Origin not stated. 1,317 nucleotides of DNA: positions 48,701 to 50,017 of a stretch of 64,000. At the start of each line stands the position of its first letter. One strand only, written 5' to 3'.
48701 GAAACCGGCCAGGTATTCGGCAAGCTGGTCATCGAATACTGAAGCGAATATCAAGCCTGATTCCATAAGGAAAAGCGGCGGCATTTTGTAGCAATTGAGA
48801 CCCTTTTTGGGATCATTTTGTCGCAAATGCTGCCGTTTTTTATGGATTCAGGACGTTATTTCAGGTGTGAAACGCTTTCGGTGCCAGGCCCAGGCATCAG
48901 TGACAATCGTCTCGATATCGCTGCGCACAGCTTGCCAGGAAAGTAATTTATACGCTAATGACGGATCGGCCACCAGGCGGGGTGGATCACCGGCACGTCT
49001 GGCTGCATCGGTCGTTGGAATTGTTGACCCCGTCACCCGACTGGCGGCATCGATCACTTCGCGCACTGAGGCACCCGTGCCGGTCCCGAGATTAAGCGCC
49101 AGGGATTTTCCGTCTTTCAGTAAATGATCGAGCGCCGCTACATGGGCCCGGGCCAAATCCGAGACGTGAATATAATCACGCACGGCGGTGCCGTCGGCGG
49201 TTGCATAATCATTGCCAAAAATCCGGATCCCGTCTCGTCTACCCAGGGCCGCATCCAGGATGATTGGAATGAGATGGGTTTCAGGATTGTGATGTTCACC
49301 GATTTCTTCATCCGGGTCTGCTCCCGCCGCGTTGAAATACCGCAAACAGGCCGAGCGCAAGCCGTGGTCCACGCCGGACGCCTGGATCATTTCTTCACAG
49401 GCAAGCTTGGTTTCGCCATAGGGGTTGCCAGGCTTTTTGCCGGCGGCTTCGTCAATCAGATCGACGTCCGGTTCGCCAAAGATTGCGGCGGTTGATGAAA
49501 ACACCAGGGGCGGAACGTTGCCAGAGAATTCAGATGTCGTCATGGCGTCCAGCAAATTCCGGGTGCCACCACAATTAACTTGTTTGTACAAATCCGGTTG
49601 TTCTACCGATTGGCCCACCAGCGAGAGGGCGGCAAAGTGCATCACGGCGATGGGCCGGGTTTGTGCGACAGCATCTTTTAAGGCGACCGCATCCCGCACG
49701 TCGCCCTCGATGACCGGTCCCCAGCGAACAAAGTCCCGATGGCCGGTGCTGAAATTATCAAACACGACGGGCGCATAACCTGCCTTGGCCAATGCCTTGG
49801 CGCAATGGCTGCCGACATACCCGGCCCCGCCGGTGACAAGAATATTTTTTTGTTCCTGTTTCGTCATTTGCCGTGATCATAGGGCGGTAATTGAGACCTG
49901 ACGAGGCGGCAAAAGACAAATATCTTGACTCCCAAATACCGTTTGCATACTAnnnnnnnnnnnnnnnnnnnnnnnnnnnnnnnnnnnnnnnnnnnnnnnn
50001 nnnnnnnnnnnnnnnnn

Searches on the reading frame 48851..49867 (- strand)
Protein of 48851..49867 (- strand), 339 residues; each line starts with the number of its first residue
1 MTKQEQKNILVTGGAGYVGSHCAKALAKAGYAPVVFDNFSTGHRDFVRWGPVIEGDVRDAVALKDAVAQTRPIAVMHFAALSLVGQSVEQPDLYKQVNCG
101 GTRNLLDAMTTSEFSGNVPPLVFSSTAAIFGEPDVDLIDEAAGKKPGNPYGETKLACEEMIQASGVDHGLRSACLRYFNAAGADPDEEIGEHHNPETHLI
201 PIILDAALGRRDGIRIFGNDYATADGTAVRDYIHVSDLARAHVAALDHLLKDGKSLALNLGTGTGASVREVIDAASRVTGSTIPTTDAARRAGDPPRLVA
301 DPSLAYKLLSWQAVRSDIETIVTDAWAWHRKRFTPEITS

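Call 11: search_protein_families(library=pfam, proteins=[window:48851-49867:-], max_evalue=0.00001)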
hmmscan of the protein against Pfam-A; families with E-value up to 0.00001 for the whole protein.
window:48851-49867:- (339 aa): 5 families
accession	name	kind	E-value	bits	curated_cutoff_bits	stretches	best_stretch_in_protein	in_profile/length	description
PF01370.27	Epimerase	-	3.5e-50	171.1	20.9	1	9-261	1-240/240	NAD dependent epimerase/dehydratase family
PF16363.11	GDP_Man_Dehyd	-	9.8e-45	153.9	27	1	10-314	1-322/332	GDP-mannose 4,6 dehydratase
PF04321.23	RmlD_sub_bind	-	3.6e-16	59.5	27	1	8-168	2-143/287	RmlD substrate binding domain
PF01073.25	3Beta_HSD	-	1.2e-15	57.7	22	1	10-164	1-160/280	3-beta hydroxysteroid dehydrogenase/isomerase family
PF02719.21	Polysacc_synt_2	-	2.3e-06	27.5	20.2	0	9-180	1-171/293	Polysaccharide biosynthesis protein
